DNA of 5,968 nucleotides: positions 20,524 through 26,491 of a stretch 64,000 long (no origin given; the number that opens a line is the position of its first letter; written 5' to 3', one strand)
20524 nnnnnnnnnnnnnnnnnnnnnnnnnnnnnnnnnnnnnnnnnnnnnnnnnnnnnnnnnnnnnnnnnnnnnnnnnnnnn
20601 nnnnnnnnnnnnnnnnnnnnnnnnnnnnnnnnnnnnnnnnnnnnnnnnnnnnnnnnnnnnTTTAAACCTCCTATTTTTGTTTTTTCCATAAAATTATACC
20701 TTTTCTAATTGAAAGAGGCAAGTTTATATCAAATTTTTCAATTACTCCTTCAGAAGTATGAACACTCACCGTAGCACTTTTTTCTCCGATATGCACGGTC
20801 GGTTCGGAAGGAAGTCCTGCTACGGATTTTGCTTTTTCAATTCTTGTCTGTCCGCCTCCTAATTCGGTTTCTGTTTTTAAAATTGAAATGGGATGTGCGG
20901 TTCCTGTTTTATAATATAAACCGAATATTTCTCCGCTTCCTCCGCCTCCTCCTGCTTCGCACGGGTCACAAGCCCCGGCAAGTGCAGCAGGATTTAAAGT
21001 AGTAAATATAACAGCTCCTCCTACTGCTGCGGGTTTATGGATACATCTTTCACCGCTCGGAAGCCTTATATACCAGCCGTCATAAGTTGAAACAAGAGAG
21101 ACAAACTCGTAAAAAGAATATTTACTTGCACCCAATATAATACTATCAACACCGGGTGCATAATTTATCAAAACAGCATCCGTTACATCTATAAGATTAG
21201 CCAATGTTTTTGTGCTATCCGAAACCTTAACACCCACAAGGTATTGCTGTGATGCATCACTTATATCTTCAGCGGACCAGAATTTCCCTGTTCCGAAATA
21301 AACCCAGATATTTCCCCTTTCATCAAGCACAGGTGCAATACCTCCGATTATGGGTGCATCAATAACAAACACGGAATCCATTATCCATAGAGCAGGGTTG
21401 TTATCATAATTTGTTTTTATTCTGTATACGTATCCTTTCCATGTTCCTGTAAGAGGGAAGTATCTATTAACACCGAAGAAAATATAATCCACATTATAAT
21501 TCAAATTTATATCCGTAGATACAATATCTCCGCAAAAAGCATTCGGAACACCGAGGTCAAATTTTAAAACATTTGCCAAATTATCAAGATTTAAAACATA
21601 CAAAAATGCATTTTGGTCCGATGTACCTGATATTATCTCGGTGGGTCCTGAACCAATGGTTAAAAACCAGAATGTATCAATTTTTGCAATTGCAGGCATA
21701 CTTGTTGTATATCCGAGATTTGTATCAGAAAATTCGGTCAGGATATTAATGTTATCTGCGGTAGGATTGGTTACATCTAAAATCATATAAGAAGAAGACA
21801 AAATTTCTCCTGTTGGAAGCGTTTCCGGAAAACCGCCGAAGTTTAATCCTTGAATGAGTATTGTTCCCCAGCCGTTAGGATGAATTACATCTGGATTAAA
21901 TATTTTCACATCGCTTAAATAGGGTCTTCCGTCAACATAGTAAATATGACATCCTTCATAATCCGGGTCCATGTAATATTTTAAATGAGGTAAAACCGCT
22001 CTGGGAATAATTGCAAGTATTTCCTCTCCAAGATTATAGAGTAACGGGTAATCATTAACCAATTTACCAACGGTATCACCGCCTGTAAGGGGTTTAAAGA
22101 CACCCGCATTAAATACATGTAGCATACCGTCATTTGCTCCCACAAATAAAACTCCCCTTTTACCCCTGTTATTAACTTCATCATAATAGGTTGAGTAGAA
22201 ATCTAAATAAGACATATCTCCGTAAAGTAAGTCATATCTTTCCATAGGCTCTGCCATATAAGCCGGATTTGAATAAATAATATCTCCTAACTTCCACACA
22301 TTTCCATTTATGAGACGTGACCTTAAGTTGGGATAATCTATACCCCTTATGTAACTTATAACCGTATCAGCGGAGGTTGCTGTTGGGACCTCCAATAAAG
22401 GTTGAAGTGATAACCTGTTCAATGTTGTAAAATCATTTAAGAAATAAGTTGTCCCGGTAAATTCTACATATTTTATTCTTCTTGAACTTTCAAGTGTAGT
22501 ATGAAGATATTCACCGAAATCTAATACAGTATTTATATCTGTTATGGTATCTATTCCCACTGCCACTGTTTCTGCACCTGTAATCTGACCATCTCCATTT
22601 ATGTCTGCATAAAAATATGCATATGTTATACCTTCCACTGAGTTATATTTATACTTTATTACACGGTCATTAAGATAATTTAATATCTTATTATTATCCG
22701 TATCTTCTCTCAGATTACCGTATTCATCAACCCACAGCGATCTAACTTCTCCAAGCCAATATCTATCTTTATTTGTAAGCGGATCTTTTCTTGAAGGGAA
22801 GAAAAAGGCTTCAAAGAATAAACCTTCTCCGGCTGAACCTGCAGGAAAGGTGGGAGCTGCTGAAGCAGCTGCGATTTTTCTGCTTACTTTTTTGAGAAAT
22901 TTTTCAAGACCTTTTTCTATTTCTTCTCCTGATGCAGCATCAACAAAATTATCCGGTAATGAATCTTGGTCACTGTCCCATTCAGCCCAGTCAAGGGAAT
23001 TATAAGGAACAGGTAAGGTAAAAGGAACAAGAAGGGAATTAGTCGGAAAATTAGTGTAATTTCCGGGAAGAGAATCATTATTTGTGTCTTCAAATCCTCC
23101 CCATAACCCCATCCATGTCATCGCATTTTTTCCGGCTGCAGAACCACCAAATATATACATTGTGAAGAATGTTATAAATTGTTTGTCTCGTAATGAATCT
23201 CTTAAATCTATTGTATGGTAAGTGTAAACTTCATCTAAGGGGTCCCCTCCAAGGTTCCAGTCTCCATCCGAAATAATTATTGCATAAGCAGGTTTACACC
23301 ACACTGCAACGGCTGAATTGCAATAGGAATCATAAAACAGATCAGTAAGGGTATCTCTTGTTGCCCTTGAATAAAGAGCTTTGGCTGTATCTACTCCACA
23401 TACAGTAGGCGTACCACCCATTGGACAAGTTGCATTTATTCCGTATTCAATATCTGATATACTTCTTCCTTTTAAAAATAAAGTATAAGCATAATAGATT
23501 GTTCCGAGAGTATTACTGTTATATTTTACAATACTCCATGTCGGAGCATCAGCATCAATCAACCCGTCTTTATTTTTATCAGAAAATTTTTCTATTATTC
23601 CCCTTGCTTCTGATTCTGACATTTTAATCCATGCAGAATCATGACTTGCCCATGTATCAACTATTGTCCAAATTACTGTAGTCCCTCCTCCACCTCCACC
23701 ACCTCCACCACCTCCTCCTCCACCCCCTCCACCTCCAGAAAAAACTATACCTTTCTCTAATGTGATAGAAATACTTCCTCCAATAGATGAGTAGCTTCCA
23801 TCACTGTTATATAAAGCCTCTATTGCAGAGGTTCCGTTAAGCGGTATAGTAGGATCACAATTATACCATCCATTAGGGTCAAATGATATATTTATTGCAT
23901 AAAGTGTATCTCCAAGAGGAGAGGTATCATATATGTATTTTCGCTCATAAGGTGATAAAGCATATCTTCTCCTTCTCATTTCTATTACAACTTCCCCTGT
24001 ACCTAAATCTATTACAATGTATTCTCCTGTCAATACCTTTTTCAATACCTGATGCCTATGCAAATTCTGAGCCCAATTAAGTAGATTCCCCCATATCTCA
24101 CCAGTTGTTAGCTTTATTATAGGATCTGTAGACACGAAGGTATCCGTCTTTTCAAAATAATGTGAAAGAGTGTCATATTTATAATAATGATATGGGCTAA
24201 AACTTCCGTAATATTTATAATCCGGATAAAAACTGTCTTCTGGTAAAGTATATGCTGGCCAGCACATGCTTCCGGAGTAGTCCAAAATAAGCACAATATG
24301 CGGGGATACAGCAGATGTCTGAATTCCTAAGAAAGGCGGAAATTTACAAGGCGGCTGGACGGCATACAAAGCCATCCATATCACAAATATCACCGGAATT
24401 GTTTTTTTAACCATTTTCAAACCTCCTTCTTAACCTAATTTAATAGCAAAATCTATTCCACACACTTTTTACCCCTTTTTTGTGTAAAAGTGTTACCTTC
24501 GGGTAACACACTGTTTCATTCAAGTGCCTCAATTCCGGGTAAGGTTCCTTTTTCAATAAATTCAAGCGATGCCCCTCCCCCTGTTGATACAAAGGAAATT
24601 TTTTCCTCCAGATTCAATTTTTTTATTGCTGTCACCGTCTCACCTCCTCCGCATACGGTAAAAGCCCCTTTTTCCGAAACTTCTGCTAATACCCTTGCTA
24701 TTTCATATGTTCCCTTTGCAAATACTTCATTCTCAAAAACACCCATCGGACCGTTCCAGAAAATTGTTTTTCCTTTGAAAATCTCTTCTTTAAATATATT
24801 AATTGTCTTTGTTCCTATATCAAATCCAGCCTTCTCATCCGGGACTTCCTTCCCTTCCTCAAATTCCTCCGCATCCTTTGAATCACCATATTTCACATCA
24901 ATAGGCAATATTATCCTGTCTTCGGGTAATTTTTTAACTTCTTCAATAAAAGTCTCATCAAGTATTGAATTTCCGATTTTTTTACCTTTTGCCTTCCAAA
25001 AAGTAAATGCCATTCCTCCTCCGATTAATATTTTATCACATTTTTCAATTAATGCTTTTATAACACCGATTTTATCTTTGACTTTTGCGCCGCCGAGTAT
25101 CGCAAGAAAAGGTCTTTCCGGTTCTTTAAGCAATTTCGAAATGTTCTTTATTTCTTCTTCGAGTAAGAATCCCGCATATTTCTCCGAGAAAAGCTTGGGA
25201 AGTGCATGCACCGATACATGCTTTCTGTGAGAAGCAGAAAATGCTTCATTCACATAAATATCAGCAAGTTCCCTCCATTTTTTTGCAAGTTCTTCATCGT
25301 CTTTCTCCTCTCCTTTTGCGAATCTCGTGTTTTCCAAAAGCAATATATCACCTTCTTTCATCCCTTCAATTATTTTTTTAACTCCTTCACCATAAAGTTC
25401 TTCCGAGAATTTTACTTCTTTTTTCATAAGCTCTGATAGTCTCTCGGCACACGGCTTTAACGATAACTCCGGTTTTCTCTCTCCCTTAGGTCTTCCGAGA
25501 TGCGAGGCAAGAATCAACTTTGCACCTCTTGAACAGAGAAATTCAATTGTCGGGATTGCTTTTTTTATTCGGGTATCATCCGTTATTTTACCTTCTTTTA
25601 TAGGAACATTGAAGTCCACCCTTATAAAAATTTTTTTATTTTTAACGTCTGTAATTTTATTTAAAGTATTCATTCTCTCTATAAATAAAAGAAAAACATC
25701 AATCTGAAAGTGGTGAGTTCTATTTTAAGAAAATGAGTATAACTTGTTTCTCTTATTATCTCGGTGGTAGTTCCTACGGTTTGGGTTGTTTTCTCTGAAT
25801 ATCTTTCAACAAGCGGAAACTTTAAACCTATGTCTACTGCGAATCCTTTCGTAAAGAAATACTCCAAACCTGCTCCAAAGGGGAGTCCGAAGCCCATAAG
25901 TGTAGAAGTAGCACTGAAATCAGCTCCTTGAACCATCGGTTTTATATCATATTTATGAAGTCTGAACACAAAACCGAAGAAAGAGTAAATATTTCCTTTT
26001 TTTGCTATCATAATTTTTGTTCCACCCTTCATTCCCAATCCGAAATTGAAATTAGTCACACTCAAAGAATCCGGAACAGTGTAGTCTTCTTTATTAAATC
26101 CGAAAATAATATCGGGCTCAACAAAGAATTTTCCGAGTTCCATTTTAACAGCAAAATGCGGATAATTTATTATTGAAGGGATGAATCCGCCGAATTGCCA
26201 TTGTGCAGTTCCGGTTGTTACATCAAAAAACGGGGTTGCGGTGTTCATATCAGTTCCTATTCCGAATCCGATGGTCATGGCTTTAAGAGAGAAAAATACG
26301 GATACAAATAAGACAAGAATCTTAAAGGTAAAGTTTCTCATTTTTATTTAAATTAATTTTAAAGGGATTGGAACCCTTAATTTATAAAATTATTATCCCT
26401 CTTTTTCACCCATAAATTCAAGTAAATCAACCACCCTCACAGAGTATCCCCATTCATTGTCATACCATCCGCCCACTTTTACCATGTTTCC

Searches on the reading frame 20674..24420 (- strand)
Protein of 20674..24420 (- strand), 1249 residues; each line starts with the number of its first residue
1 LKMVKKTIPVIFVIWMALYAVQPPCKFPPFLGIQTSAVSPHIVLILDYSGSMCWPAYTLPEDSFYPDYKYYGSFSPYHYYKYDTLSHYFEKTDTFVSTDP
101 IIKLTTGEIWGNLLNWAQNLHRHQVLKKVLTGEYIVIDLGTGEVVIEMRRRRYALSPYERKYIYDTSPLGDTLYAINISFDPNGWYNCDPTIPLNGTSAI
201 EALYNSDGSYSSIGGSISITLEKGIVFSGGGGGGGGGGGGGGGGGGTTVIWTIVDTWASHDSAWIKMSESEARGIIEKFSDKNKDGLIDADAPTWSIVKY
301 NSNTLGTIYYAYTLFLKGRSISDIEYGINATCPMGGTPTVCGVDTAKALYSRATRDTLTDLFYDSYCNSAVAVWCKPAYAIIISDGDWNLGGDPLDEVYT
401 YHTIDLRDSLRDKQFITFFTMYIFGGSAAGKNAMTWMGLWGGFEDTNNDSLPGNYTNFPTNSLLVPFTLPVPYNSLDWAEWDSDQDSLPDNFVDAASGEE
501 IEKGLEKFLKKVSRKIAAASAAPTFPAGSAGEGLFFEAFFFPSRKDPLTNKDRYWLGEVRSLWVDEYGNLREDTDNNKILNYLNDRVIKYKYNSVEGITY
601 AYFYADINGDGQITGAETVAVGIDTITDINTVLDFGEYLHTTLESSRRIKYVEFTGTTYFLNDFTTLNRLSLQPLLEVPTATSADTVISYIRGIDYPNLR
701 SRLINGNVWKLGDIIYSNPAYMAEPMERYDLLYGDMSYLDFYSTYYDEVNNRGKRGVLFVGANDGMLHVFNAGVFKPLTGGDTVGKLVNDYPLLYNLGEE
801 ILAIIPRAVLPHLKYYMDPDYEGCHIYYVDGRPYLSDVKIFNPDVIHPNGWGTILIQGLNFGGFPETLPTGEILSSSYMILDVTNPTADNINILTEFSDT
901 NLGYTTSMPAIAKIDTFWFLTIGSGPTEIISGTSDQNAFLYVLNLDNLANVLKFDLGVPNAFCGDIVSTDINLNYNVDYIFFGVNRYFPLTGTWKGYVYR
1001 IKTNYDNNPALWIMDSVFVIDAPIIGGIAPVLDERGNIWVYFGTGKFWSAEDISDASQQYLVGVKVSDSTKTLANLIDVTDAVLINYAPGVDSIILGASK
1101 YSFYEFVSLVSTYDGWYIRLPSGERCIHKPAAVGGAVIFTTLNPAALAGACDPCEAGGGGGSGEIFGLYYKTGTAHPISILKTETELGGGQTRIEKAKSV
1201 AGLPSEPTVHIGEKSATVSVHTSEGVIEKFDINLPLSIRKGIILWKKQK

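Call 27: search_protein_families(library=pfam, proteins=[window:20674-24420:-], max_evalue=0.00001)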
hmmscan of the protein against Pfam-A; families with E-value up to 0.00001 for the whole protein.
window:20674-24420:- (1249 aa): 1 family
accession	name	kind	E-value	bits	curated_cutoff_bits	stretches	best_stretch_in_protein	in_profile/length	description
PF05567.17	T4P_PilY1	-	2.4e-12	46.9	28.1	1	711-1065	1-373/411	PilY1 beta-propeller domain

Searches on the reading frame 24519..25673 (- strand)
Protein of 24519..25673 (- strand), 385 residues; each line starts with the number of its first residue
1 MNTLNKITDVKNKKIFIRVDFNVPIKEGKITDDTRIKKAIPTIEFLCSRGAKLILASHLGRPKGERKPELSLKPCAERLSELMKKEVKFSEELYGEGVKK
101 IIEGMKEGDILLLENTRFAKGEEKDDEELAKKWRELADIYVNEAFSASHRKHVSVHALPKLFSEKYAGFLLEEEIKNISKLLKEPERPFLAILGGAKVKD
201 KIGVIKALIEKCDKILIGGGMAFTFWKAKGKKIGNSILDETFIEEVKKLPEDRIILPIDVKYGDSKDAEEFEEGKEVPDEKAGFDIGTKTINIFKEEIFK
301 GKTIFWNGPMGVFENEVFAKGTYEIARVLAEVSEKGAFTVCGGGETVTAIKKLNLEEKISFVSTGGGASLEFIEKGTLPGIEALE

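Call 27: search_protein_families(library=pfam, proteins=[window:24519-25673:-], max_evalue=0.00001)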
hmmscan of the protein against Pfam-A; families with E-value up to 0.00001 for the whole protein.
window:24519-25673:- (385 aa): 1 family
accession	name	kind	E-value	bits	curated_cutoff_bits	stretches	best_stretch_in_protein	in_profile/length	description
PF00162.24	PGK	-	1.6e-145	485.3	27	1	8-374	4-377/379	Phosphoglycerate kinase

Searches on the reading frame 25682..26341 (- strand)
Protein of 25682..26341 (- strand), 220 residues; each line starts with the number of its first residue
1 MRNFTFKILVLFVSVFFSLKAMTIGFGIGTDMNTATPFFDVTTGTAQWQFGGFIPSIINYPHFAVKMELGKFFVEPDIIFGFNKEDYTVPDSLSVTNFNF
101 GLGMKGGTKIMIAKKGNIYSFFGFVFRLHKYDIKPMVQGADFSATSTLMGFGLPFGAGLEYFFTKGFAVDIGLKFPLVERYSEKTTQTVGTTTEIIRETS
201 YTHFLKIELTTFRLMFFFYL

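Call 27: search_protein_families(library=pfam, proteins=[window:25682-26341:-], max_evalue=0.00001)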
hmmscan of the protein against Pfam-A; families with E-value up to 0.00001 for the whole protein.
window:25682-26341:- (220 aa): 1 family
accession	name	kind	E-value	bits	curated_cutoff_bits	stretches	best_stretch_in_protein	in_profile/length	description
PF13505.12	OMP_b-brl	-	7.7e-06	26.6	28.7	0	24-172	20-149/175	Outer membrane protein beta-barrel domain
